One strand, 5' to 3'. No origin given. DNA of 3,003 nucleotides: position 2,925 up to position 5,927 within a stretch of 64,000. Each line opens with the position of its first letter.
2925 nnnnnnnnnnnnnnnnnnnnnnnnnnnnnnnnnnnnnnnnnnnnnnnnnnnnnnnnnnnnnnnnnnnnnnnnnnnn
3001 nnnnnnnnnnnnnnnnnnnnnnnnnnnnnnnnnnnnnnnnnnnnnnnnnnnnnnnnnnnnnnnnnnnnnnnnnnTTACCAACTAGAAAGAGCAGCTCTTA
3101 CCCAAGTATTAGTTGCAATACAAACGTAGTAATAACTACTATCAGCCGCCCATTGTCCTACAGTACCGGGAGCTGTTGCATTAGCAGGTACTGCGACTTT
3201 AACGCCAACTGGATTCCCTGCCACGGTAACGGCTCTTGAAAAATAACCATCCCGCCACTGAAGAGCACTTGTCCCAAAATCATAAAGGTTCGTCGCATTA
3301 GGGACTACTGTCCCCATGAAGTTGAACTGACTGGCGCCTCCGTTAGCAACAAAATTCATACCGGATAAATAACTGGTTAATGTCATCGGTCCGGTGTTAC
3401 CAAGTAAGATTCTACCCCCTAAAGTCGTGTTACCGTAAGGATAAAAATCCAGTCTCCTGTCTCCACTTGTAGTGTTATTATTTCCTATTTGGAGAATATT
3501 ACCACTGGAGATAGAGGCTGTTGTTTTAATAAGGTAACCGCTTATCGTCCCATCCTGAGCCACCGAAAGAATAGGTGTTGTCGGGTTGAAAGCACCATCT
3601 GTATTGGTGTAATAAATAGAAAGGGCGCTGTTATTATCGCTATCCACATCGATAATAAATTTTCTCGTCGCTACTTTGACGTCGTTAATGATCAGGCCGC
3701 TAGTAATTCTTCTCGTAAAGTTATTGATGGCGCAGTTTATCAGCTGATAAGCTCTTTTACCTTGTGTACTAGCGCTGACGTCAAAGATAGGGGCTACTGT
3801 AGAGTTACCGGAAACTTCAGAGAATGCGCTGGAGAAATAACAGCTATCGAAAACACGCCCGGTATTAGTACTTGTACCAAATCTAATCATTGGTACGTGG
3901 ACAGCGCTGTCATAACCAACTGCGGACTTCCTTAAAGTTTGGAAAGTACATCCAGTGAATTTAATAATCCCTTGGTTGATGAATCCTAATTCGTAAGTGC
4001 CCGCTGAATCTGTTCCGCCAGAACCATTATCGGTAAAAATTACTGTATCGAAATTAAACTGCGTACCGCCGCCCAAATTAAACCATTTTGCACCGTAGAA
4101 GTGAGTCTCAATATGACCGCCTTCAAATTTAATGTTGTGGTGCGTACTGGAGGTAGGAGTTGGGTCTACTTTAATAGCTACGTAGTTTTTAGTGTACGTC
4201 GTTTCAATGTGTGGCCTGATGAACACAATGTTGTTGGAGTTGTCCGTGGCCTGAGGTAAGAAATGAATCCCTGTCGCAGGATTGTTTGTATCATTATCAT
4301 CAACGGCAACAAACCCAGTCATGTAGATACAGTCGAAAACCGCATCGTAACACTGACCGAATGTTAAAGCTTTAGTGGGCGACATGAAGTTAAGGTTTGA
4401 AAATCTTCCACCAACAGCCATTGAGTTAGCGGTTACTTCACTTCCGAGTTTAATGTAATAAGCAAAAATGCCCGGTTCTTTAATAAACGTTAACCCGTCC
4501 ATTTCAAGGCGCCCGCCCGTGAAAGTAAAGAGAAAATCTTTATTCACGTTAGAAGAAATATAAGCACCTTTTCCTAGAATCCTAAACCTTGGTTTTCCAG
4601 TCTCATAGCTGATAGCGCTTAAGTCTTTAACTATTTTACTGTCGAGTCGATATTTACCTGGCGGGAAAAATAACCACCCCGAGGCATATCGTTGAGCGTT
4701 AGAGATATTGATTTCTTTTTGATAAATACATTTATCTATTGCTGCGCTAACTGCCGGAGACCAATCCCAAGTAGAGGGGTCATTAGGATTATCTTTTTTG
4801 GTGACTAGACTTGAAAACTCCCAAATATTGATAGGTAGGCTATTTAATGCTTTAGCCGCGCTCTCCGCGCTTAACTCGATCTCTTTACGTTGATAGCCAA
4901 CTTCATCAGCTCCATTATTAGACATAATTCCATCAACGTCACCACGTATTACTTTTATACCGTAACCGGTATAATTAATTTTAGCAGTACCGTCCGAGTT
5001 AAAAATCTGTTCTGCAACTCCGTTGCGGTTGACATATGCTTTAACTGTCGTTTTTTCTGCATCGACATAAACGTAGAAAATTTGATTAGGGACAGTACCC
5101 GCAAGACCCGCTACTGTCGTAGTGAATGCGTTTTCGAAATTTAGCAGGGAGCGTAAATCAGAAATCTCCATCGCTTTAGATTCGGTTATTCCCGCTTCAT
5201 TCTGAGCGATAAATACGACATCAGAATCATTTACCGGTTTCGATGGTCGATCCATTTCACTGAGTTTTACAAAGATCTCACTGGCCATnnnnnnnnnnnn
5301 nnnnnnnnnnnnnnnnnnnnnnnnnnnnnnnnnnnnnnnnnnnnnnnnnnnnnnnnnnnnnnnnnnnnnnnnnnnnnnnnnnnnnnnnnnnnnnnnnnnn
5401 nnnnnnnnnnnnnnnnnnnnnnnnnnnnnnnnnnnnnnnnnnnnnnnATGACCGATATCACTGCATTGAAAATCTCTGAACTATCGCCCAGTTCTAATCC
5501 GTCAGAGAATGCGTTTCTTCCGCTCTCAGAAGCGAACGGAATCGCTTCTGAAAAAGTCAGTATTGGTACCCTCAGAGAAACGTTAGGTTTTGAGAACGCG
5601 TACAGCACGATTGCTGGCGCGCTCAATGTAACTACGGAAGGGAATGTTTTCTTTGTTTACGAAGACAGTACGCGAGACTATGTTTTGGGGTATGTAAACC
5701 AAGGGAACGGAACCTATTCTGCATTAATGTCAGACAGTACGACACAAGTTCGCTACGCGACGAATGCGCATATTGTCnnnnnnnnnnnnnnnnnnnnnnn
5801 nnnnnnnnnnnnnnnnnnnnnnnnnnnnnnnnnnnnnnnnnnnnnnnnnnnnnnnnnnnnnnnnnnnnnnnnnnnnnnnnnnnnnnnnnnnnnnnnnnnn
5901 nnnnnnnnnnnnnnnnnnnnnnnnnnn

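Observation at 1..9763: Array of five tailspike genes with one shared N-terminal anchor and five different beta-helix enzymatic modules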

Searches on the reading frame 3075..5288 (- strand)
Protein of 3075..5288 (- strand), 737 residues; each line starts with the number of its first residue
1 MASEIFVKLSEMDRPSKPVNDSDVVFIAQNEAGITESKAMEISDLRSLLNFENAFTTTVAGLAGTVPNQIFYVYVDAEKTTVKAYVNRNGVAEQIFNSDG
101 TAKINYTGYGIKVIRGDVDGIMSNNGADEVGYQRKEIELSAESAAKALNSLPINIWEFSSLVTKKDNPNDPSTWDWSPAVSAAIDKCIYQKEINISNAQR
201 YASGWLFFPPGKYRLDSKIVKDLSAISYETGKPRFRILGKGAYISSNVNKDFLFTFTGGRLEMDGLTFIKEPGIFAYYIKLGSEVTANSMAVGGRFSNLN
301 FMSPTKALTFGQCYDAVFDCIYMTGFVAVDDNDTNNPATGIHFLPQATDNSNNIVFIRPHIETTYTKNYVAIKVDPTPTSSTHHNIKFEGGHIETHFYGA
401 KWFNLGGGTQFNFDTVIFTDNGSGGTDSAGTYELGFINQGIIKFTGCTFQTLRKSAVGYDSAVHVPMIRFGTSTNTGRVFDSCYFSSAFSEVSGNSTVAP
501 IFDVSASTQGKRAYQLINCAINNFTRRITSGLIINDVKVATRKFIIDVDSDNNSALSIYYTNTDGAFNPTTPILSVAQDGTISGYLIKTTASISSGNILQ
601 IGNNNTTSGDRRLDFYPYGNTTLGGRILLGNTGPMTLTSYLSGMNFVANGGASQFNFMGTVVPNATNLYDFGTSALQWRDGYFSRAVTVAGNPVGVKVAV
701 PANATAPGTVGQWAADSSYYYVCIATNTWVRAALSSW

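Call 10: search_protein_families(library=pfam, proteins=[window:3075-5288:-], max_evalue=0.01)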
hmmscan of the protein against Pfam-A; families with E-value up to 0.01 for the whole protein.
window:3075-5288:- (737 aa): 0 families

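Call 12: search_protein_families(library=phrogs, proteins=[window:3075-5288:-], max_evalue=0.001)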
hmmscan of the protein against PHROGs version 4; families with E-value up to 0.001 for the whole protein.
window:3075-5288:- (737 aa): 5 families
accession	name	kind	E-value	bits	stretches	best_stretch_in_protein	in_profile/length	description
phrog_27613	-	tail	1.6e-51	176.6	2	337-691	322-653/779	tail protein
phrog_27731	-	unknown function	3.9e-16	59.5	1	1-110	1-107/688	-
phrog_17312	-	tail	3.8e-12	46.3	1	679-737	733-792/792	tail protein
phrog_34100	-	tail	1.1e-10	41.5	1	122-218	137-227/696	tail protein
phrog_21017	-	unknown function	5.5e-08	34.1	1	693-735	98-140/143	-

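Call 28: search_solved_structures(query=window:3075-5288:-, max_evalue=10, show_alignments=1)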
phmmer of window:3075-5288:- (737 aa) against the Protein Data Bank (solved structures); distinct sequences matched with E-value up to 10: 0.

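Call 35: find_homologous_proteins(query=window:3075-5288:-, max_evalue=0.001)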
Query window:3075-5288:- (737 aa): 20 proteins with E <= 0.001 among 8000 candidates.
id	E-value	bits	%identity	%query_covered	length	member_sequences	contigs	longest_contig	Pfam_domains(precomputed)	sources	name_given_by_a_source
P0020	0.0e+0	1665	99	100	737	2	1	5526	-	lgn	-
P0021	1.3e-163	564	48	76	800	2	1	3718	-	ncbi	ncbi:TPA: hypothetical protein ACWSRY_004857 [Escherichia coli]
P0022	3.4e-162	560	48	76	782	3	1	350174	PF13884.12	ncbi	ncbi:hypothetical protein RCIP0023_00447 [Klebsiella phage RCIP0023]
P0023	1.5e-157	544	46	80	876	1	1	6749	PF13884.12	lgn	-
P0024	8.0e-157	542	42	100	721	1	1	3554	-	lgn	-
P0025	5.6e-156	539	47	77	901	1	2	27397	-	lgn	-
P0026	1.1e-154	535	46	78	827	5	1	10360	PF13884.12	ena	-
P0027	6.4e-154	532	47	76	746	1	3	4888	-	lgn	-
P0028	3.9e-152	526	45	77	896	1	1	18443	PF13884.12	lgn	-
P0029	1.9e-149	517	45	76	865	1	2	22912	PF13884.12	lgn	-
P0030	9.5e-144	499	41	84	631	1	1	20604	-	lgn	-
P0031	5.5e-121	423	37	94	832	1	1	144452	PF13884.12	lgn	-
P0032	4.1e-62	229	64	16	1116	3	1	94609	-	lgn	-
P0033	2.1e-56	210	69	15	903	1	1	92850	-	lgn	-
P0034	6.3e-42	162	78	15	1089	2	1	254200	-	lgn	-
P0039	5.4e-32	129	65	14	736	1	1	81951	PF27114.1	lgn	-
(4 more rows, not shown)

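Call 69: search_protein_families(library=pfam, proteins=[P0022], max_evalue=0.01)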
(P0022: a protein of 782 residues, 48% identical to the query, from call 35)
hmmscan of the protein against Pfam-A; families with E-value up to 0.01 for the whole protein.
P0022 (782 aa): 1 family
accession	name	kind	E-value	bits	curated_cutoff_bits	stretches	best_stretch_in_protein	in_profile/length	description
PF13884.11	Peptidase_S74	-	6.1e-16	58.9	22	1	653-714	1-58/58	Chaperone of endosialidase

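Call 72: search_solved_structures(query=A8, max_evalue=10, show_alignments=0)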
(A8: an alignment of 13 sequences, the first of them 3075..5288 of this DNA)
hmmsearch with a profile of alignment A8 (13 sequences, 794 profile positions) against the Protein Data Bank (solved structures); distinct sequences matched with E-value up to 10: 6.
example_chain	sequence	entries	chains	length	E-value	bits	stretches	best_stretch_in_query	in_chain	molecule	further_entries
6eu4_A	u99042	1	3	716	1.2e-33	119.7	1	647-786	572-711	Tail spike protein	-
9vvr_A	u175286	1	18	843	2.5e-30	108.7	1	629-793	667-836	Tail spike protein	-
3gud_A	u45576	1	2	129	1.1e-24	90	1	678-792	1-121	Neck appendage protein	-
3gw6_A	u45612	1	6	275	2.4e-17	65.7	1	630-793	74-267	Endo-N-acetylneuraminidase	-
7y5s_A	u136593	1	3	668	7.6e-07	31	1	646-775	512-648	phage tail fiber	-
4uw8_A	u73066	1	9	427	1.1e-06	30.4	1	644-791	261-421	L-SHAPED TAIL FIBER PROTEIN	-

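Call 90: find_encoding_contigs(protein=P0031, flank=10000, max_places=2)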
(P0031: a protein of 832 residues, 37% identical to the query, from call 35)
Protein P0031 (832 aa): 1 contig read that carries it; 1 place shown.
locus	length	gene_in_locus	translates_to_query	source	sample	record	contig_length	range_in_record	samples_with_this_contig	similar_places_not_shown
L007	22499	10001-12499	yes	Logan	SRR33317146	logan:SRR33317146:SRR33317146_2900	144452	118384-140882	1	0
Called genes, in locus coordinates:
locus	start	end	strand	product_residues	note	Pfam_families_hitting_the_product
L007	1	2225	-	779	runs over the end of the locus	PF27114:Phage_tail_beta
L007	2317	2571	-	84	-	-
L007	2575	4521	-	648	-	PF27114:Phage_tail_beta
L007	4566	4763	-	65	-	-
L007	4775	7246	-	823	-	-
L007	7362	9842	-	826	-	PF27114:Phage_tail_beta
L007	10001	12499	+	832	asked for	PF13884:Peptidase_S74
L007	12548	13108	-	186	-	PF25613:DUF7941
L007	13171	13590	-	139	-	PF22751:DUF488-N3a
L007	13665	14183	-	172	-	-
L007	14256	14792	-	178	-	-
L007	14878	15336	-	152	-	-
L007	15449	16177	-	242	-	-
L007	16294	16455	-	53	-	-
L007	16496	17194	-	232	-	-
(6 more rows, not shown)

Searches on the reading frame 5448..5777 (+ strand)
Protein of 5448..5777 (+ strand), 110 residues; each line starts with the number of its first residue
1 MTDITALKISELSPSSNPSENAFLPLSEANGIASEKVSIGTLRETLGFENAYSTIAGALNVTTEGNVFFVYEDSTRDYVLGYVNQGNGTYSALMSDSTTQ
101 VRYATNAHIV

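Call 48: search_solved_structures(query=A6, max_evalue=10, show_alignments=3)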
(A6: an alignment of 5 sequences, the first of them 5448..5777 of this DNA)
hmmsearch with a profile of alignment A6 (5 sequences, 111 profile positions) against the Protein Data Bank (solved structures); distinct sequences matched with E-value up to 10: 2.
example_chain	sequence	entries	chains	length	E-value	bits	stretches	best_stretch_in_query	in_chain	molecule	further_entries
3qt4_A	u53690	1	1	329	1.3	12.2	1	34-91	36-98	Cathepsin-L-like midgut cysteine proteinase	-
2m64_A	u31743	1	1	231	7.1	9.8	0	34-82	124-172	Phlp5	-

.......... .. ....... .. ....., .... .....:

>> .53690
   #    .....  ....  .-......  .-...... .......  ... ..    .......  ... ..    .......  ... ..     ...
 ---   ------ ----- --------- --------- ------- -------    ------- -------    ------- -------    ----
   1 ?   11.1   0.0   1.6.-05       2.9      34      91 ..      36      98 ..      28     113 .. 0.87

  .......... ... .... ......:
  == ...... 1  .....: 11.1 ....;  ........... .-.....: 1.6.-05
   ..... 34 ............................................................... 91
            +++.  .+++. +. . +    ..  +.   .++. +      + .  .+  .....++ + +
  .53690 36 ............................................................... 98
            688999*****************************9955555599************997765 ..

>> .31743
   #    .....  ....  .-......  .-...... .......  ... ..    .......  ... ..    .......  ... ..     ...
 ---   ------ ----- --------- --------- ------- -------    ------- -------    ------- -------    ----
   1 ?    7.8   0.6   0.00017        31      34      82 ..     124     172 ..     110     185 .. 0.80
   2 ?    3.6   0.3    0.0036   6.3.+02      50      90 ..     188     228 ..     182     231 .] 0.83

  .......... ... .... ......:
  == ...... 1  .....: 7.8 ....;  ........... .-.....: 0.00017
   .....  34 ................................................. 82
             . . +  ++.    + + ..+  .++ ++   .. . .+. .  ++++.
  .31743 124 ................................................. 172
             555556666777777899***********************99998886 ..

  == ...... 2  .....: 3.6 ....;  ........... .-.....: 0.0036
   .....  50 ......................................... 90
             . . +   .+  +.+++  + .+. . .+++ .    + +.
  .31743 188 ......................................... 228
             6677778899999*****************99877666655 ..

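Call 62: search_protein_representatives(alignment_id=A6)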
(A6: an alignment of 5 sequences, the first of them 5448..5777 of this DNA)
Query: 5 sequences, 111 profile positions. Proteins with E-value up to 0.001 (for the whole library): 131; up to 1e-10: 108; up to 1e-30: 14. The best 131 are listed.
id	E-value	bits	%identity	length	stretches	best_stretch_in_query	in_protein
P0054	5.7e-39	148.7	-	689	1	1-111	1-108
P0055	1.1e-38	147.7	-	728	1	1-111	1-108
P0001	1.9e-38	146.9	-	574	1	2-111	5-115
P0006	4.0e-38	145.9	-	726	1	2-110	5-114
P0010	4.0e-37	142.7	-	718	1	3-108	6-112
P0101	1.3e-36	141.1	-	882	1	1-110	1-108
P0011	2.0e-36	140.5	-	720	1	3-109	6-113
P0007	2.5e-36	140.1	-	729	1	3-111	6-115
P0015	4.6e-36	139.3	-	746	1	3-110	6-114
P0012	5.6e-36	139.0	-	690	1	3-111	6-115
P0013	7.1e-36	138.7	-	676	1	3-110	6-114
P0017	2.4e-35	137.0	-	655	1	3-110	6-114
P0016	6.0e-35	135.7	-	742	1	3-110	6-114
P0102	6.5e-31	122.7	-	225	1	1-109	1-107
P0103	1.6e-30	121.5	-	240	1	1-109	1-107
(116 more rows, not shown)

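Call 63: search_dna_similar(query=window:5448-5777:+, collection=phages, mode=protein, max_evalue=0.001, max_rows=60)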
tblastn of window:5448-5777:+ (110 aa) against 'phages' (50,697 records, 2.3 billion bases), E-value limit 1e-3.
Records with a match: 21; places in all: 99; records where one place covers at least 80% of the query: 17.
Best place of each record, by identity: 90-95% 6; 60-80% 3; <60% 12.
By first word of the organism name: Serratia 15; Klebsiella 5; Pectobacterium 1.
By host as written in the record: Klebsiella pneumoniae 7; Serratia marcescens 3; Klebsiella pneumoniae K6592 2; Serratia marcescens D1 2; Serratia marcescens LVF3 2; Serratia marcescens wk2050 2; Klebsiella pneumoniae LKP303 1; - 1; and 1 more.
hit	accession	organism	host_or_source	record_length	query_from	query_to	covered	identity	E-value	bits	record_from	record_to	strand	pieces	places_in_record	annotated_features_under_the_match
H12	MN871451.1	Serratia phage KpYy_2_45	Klebsiella pneumoniae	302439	1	110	100%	94.5%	4e-52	180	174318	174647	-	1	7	record has no annotation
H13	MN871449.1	Serratia phage KpXa_1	Klebsiella pneumoniae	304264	1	110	100%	94.5%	4e-52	180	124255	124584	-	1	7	record has no annotation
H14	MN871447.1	Serratia phage KpLz_1_41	Klebsiella pneumoniae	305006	1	110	100%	93.6%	2e-51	178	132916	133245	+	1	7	record has no annotation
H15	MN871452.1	Serratia phage KpZh_1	Klebsiella pneumoniae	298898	1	110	100%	91.8%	7e-45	159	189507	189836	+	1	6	record has no annotation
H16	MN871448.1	Serratia phage KpSz_1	Klebsiella pneumoniae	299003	1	110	100%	91.8%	7e-45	159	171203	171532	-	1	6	record has no annotation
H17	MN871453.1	Serratia phage KpZh_LPS_45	Klebsiella pneumoniae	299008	1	110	100%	91.8%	7e-45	159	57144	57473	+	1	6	record has no annotation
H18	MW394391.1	Klebsiella phage vB_KpM_FBKp24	Klebsiella pneumoniae K6592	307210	1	110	100%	66.4%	1e-33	127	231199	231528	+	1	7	hypothetical protein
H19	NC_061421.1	Klebsiella phage vB_KpM_FBKp24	Klebsiella pneumoniae K6592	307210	1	110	100%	66.4%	1e-33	127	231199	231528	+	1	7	hypothetical protein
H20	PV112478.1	Klebsiella phage LPKP23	Klebsiella pneumoniae LKP303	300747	1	110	100%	64.5%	2e-32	124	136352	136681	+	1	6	hypothetical protein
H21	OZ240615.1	Klebsiella phage vB_KpM_Centimanus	-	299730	1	109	99%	44.0%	3e-17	81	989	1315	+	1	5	EPS depolymerase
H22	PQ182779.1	Klebsiella phage vB_kp_MJ359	Klebsiella pneumoniae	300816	3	107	95%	40.4%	3e-12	67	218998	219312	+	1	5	tail spike protein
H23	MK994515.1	Serratia phage Moabite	Serratia marcescens D1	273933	1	93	85%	37.9%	7e-6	49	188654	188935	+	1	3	tail fiber protein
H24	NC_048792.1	Serratia phage Moabite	Serratia marcescens D1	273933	1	93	85%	37.9%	7e-6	49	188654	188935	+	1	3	tail fiber protein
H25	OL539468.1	Serratia phage vB_SmaM_Haymo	Serratia marcescens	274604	1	93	85%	37.9%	7e-6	49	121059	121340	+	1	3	putative exopolysaccharide biosynthesis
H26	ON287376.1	Serratia phage vB_SmaM-Kodama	Serratia marcescens LVF3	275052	1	93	85%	37.9%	7e-6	49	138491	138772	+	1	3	amylovoran biosynthesis protein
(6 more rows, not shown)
